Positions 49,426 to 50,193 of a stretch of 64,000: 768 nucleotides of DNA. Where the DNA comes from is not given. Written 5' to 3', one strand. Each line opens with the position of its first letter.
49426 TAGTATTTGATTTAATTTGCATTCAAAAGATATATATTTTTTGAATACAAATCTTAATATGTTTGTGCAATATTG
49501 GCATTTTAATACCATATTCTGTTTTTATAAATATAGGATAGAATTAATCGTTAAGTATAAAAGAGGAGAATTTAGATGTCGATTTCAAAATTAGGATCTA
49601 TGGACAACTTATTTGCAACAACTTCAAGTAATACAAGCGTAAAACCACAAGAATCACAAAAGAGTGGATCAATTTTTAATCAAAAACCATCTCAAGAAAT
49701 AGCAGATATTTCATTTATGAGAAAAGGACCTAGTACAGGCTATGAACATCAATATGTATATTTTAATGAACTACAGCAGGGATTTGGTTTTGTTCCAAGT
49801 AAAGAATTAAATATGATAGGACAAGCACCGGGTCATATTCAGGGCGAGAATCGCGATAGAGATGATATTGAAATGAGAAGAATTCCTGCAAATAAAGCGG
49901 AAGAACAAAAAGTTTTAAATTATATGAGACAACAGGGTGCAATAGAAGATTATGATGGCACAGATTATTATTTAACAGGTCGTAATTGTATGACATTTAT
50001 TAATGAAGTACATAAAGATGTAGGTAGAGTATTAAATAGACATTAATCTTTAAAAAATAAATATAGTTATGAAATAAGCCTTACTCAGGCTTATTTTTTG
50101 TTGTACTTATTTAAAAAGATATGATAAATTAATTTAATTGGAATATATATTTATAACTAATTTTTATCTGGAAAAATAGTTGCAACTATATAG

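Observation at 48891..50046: Tandem pair of small permuted-papain (DeSI/PPPDE- or LRAT-like) thiol hydrolase genes in a bacterial chromosome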

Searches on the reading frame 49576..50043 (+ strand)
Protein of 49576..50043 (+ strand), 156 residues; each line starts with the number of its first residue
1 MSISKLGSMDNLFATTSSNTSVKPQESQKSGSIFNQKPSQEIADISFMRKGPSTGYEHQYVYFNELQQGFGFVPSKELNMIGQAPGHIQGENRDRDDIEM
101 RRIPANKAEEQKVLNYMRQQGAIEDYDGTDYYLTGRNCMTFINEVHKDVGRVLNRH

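Call 3: search_protein_families(library=pfam, proteins=[window:49576-50043:+], max_evalue=10)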
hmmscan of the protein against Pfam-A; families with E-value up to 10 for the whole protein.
window:49576-50043:+ (156 aa): 1 family
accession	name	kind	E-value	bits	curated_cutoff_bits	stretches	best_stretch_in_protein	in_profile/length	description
PF05903.20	Peptidase_C97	-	0.00012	22.4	29.2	1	69-147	46-119/151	PPPDE putative peptidase domain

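Call 4: search_protein_families(library=ncbifam, proteins=[window:49576-50043:+], max_evalue=10)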
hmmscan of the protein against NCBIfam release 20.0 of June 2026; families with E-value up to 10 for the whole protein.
window:49576-50043:+ (156 aa): 0 families

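Call 20: search_protein_families(library=padloc, proteins=[window:49576-50043:+], max_evalue=1)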
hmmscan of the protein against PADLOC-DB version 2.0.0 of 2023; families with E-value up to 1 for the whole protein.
window:49576-50043:+ (156 aa): 0 families

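Call 33: find_homologous_proteins(query=A4, max_evalue=0.001)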
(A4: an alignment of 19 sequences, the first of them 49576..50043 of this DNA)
Query A4 (19 sequences) (156 aa, profile of the alignment): 94 proteins with E <= 0.001 among 3905 candidates.
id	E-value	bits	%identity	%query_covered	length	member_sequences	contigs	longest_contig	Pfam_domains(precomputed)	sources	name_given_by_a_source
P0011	1.5e-73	266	31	65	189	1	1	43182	-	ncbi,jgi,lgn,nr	ncbi:MAG: hypothetical protein KME45_26155 [Stenomitos rutilans HA7619-LM2]|jgi:hypothetical protein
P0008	2.2e-71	259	28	93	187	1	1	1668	-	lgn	-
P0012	7.9e-70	254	30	53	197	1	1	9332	-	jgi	jgi:hypothetical protein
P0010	2.4e-69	252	29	65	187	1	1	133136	-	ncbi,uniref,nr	ncbi:hypothetical protein F7734_06345 [Scytonema sp. UIC 10036]|uniref:hypothetical protein n=1 Tax=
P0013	1.8e-68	249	27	64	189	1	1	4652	-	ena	-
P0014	2.6e-68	249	29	53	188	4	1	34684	-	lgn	-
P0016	1.1e-64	237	29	65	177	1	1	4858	-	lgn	-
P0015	2.0e-60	223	27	65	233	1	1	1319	-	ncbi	-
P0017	8.6e-60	221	28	62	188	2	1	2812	-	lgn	-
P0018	8.9e-60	221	25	69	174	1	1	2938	PF05903.21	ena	-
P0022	3.2e-53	199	25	67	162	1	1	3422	-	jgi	jgi:hypothetical protein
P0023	6.1e-53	198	24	55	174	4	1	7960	-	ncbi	-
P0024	4.2e-51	192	29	63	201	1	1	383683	-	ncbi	-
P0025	9.7e-51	191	29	65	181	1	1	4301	-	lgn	-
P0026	1.9e-50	190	25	69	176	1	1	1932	PF05903.21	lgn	-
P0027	3.5e-50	189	23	69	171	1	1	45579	PF05903.21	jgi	jgi:hypothetical protein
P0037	2.4e-27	114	37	12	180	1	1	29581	-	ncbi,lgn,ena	ncbi:MAG: hypothetical protein WCH99_10620 [Verrucomicrobiota bacterium]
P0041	7.5e-23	99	-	-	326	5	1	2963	PF02493.27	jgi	jgi:hypothetical protein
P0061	1.1e-20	92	-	-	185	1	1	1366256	-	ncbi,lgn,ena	-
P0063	1.6e-20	92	-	-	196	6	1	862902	-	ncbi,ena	-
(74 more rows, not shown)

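Call 41: predict_structure(alignment_id=A5)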
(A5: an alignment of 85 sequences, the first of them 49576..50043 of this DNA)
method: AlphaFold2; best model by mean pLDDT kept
length: 156 residues; sequences in the alignment: 85
mean_pLDDT: 79.7   pTM: 0.67
mean pLDDT of the five models: 79.7, 75.0, 73.4, 72.4, 71.0
residues with pLDDT >= 90: 75; 70-90: 35; 50-70: 28; < 50: 18
segments of 3 or more residues with pLDDT < 50: 25-40
pLDDT, mean of each block of 10 residues (from residue 1): 57 56 50 44 77 75 95 91 93 85 93 95 90 93 93 89
secondary structure, 60 per line:
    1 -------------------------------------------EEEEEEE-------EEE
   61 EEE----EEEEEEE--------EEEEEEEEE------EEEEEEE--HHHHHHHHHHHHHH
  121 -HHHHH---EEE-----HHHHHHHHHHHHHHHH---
elements in order: E44-50 E58-63 E68-74 E83-91 E98-104 H107-120 H122-126 E130-132 H138-153

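Call 51: fold_search(model_id=the predicted structure, library=pdb)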
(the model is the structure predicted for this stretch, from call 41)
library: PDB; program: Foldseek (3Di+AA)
matches with E <= 10: 171; with E <= 0.001: 0
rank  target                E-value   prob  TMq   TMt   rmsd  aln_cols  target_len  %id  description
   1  7zuo_F                3.5e-01  0.44  0.26  0.31   6.9        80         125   16  Crystal Structure of Ljungan virus 4 2A2 protein, P212121 form (released 2023-05-24)
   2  7zu3                  4.6e-01  0.30  0.33  0.39   7.6       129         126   11  Crystal Structure of Human Parechovirus 1 2A protein lacking the C-terminal oligomerisation helix (released 2023-05-24)
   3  4xoh_A                7.0e-01  0.02  0.12  0.09  16.2       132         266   11  Mechanistic insights into anchorage of the contractile ring from yeast to humans (released 2015-07-15)
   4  6r99_A                1.3e+00  0.28  0.39  0.24   9.0       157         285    9  Crystal Structure of Human CLN protein 5 (Ceroid Lipofuscinosis Neuronal Protein 5) (released 2020-04-22)
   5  8h16_B                1.3e+00  0.01  0.10  0.03  13.4        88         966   10  Structure of SARS-CoV-1 Spike Protein (S/native) at pH 5.5, Open Conformation (released 2022-11-09)
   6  3syx                  1.3e+00  0.02  0.11  0.14  14.6        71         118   20  Crystal Structure of the WH1 domain from human sprouty-related, EVH1 domain-containing protein. Northeast Structural Gen (released 2011-08-03)
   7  2yry_MODEL_1_A        1.3e+00  0.02  0.11  0.13  14.0       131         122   12  Solution structure of the PH domain of Pleckstrin homology domain-containing family A member 6 from human (released 2007-10-09)
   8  7ztw_A                1.5e+00  0.13  0.28  0.30   9.6       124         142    8  Crystal Structure of Human Parechovirus 1 2A protein (released 2023-05-24)
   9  2ofr                  1.5e+00  0.04  0.15  0.13  13.6        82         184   11  1.00 A Crystal Structure Of V36A/D129A/L130A Mutant of Nitrophorin 4 From Rhodnius Prolixus Complexed With Nitric Oxide  (released 2008-01-08)
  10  1sxx                  1.6e+00  0.04  0.14  0.13  10.4        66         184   12  1.0 A Crystal Structure of D129A/L130A Mutant of Nitrophorin 4 Complexed with Nitric Oxide (released 2004-06-08)
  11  7d2n_B                1.7e+00  0.06  0.20  0.25  10.5       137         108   11  Crystal structure of MazE-MazF (Form-III) from Deinococcus radiodurans (released 2021-02-10)
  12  7d2n_A                1.7e+00  0.06  0.20  0.25  10.5       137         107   11  Crystal structure of MazE-MazF (Form-III) from Deinococcus radiodurans (released 2021-02-10)
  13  2r1b_A                1.7e+00  0.02  0.12  0.10  19.3       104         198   10  Crystal Structure of rat neurexin 1beta with a splice insert at SS#4 (released 2008-03-25)
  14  7rtn_A                1.8e+00  0.05  0.19  0.13  15.7       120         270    7  Cryo-EM structure of bluetongue virus capsid protein VP5 at low endosomal pH (released 2021-11-03)
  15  1v61_MODEL_1_A        1.8e+00  0.03  0.16  0.17  17.6       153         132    6  Solution Structure of the Pleckstrin Homology Domain of alpha-Pix (released 2004-05-26)
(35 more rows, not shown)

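Call 52: search_protein_families(library=pfam, alignment_id=A5, max_evalue=0.01)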
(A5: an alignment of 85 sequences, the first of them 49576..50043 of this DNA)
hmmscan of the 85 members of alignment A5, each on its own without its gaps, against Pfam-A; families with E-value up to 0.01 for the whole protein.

A. member 1, window:49576-50043:+ (156 aa): 1 family
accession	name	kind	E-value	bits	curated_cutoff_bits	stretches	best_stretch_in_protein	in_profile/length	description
PF05903.20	Peptidase_C97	-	0.00012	22.4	29.2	1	69-147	46-119/151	PPPDE putative peptidase domain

B. families by the number of members that match (of 85 scanned): 7 families
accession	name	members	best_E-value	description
PF05903.20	Peptidase_C97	20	1.5e-06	PPPDE putative peptidase domain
PF02493.26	MORN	15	1.9e-10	MORN repeat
PF05608.18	RTE1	1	0.0018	RTE1-like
PF23840.1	Phage_tail_terminator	1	0.0023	Phage tail terminator protein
PF04970.19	LRAT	1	0.0068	Lecithin retinol acyltransferase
PF17538.8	C_LFY_FLO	1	0.0076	DNA Binding Domain (C-terminal) Leafy/Floricaula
PF08877.16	MepB-like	1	0.0089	MepB-like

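Call 53: search_protein_families(library=pfam, proteins=[P0026, P0027], max_evalue=0.1)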
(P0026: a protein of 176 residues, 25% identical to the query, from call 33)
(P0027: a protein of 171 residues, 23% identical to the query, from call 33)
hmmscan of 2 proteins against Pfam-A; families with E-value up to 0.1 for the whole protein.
P0026 (176 aa): 3 families
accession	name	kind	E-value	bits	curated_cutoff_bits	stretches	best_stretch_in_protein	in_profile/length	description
PF05903.20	Peptidase_C97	-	4.8e-06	26.9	29.2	1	68-152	44-127/151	PPPDE putative peptidase domain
PF08877.16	MepB-like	-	0.0089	16.2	27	0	94-128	71-105/122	MepB-like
PF05608.18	RTE1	-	0.016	15.8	29.4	1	110-154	90-135/149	RTE1-like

P0027 (171 aa): 2 families
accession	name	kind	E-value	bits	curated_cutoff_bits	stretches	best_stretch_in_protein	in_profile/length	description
PF05903.20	Peptidase_C97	-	1.5e-06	28.6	29.2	1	70-148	46-123/151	PPPDE putative peptidase domain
PF05608.18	RTE1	-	0.0018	18.8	29.4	1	110-152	90-133/149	RTE1-like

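Call 70: search_solved_structures(query=A5, max_evalue=10, show_alignments=4)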
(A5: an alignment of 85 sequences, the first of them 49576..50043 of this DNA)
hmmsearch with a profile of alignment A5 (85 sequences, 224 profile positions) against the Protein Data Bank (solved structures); distinct sequences matched with E-value up to 10: 11.
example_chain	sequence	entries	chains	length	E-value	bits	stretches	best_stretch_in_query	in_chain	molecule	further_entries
6v98_A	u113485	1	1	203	0.0038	19.9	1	135-176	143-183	Cysteine hydrolase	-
2wp7_A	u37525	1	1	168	0.19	14.4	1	132-161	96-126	PPPDE PEPTIDASE DOMAIN-CONTAINING PROTEIN 2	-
3ebq_A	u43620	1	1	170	0.21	14.2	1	132-161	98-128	MOLECULE: PPPDE1 (PERMUTED PAPAIN FOLD PEPTIDASES OF DSRNA VIRUSES AND EUKARYOTES 1), UPF0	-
4ht1_H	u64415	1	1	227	0.4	13.3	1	22-62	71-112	chimeric antibody Fab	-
4eqa_A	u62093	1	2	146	0.67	12.6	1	141-164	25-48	Putative uncharacterized protein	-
4eob_A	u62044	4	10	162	0.85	12.2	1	141-164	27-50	type VI amidase effector Tse1 | Putative uncharacterized protein | toxic effector Tse1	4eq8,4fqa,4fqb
7tvh_A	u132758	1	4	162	0.87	12.2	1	141-164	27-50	Peptidoglycan amidase Tse1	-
4fgd_A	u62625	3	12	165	0.89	12.2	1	141-164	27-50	Tse1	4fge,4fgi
9px5_H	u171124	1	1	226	0.98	12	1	29-59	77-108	7268 Fab Heavy Chain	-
3vpi_A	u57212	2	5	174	1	12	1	141-164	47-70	type VI secretion exported 1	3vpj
4f0v_A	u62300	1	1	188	1.2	11.8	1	141-164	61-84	Putative uncharacterized protein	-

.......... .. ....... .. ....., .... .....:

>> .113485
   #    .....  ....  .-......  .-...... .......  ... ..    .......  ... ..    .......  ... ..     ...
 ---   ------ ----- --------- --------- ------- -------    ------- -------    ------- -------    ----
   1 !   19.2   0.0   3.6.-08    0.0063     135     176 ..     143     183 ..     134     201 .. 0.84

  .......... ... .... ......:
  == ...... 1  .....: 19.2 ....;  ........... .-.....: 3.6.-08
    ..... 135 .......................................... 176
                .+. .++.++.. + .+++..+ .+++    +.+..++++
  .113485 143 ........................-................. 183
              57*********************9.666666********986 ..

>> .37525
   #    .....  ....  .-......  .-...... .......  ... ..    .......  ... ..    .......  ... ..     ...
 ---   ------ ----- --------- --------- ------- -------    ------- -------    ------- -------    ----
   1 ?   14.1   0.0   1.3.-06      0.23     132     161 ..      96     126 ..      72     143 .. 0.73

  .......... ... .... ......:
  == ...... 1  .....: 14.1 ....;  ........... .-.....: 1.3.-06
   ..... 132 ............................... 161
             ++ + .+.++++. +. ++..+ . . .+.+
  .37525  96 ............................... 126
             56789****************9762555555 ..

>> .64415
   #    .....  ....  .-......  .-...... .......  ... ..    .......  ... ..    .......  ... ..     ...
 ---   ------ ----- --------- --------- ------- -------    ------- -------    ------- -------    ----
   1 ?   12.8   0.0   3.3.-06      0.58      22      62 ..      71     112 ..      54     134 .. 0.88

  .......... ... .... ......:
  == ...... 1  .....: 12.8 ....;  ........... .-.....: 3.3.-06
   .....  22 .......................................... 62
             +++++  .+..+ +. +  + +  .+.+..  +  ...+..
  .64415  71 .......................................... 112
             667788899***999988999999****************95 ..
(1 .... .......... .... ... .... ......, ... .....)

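Call 74: fold_search(model_id=the predicted structure, library=viral)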
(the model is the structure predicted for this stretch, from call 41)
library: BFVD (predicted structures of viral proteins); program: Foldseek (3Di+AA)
matches with E <= 10: 400; with E <= 0.001: 0
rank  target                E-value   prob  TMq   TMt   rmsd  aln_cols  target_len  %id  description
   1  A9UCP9                5.6e-03  1.00  0.42  0.16   7.3       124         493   11  Polyprotein (Fragment) [Human parechovirus 5]
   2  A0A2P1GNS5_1          5.6e-03  1.00  0.46  0.10  16.1       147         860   13  Polyprotein (Fragment) [Wenling banjofish picornavirus 2]
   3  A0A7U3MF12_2          7.9e-03  1.00  0.43  0.07   4.5       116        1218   15  RdRp (Fragment) [Erysiphe necator associated hypovirus 2]
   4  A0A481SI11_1          1.1e-02  1.00  0.41  0.08   9.1       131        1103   14  Genome polyprotein [Parechovirus sp. QAPp32]
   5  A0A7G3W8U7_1          1.1e-02  0.99  0.39  0.08   5.0       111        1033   10  ORF3 [Monilinia hypovirus A]
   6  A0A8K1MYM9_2          1.4e-02  0.99  0.42  0.07   5.5       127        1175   16  (no name in the UniProt tables at hand)
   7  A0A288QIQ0            2.7e-02  0.66  0.29  0.09  11.1       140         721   11  ORF (Fragment) [Ceratobasidium hypovirus-like]
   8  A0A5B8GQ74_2          3.1e-02  0.94  0.38  0.09   6.8       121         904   11  Uncharacterized protein (Fragment) [Rhizoctonia solani hypovirus 2]
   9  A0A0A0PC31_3          4.9e-02  0.96  0.41  0.07   6.1       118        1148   10  RNA-dependent RNA polymerase [Sclerotinia sclerotiorum hypovirus 2]
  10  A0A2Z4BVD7            5.5e-02  0.99  0.43  0.07   8.5       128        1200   11  Genome polyprotein (Fragment) [Human parechovirus 14]
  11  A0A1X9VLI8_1          5.5e-02  0.94  0.39  0.06  13.6       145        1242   16  Genome polyprotein [megrivirus D1]
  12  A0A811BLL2            1.2e-01  0.14  0.16  0.10  14.7       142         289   10  DUF5848 domain-containing protein [Pandoravirus japonicus]
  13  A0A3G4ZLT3            1.6e-01  0.07  0.14  0.13  16.1       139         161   14  Uncharacterized protein [Terrestrivirus sp.]
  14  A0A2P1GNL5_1          1.8e-01  0.91  0.45  0.08   6.2       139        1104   11  Genome polyprotein [Western African lungfish picornavirus]
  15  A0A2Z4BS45            1.9e-01  0.89  0.40  0.05  11.8       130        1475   12  Genome polyprotein (Fragment) [Human salivirus]
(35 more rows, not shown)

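Call 78: search_protein_families(library=ncbifam, proteins=[P0037, P0061, P0063, P0041], max_evalue=0.1)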
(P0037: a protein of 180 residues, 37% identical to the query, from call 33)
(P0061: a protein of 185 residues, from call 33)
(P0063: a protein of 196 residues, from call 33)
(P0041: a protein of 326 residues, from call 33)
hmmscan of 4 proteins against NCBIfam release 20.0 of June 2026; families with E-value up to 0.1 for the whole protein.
P0037 (180 aa): 1 family
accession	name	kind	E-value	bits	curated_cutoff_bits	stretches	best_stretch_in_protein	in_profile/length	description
TIGR04568.1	arch_SelU_Nterm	equivalog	0.095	12.5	200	0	25-49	161-186/215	selenouridine synthase SelU-like subunit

P0061 (185 aa): 0 families

P0063 (196 aa): 0 families

P0041 (326 aa): 0 families

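Call 79: find_encoding_contigs(protein=P0061, flank=5000, max_places=2)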
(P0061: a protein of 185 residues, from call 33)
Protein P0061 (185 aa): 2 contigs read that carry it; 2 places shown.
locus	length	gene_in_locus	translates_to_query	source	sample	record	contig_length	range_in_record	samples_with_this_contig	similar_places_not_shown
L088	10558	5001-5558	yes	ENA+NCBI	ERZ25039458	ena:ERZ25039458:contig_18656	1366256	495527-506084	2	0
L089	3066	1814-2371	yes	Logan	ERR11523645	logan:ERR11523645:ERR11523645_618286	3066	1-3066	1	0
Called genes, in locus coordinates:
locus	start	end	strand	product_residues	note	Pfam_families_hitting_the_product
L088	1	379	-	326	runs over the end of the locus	PF06762:LMF1, PF25179:LMF1_C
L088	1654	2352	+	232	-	PF03544:TonB_C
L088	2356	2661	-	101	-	-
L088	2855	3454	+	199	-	PF00106:adh_short, PF13561:adh_short_C2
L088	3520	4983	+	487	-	PF00532:Peripla_BP_1, PF13407:Peripla_BP_4, PF00990:GGDEF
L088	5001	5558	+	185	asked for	-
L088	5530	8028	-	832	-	PF08335:GlnD_UR_UTase (weak), PF01842:ACT (faint)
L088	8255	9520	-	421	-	PF07642:BBP2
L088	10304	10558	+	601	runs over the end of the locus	PF13520:AA_permease_2, PF00324:AA_permease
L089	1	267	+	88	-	?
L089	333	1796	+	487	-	PF00532:Peripla_BP_1, PF13407:Peripla_BP_4, PF00990:GGDEF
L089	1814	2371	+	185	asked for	-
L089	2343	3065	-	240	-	?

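Call 81: find_encoding_contigs(protein=P0037, flank=5000, max_places=2)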
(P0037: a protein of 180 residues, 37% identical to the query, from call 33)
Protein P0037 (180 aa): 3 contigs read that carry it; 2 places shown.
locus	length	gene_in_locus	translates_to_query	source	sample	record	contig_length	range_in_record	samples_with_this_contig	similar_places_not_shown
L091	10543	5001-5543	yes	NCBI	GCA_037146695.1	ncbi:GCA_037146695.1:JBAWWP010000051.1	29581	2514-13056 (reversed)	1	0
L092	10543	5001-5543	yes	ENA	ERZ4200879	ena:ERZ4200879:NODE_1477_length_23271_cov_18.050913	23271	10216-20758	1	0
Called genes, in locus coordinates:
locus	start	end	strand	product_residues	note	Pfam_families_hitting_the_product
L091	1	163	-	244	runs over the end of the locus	PF21948:LplA-B_cat, PF03099:BPL_LplA_LipB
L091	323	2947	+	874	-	PF00456:Transketolase_N (faint), PF17831:PDH_E1_M, PF22613:Transketolase_C_1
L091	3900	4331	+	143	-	PF18925:DUF5675 (weak)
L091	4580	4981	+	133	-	-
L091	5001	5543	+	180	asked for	-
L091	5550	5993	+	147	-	-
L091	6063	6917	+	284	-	-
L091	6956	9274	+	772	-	-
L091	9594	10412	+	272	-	-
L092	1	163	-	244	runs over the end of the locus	PF21948:LplA-B_cat, PF03099:BPL_LplA_LipB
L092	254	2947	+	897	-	PF00456:Transketolase_N (faint), PF17831:PDH_E1_M, PF22613:Transketolase_C_1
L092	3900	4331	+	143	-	PF18925:DUF5675 (weak)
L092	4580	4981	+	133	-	-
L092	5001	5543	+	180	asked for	-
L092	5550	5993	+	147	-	-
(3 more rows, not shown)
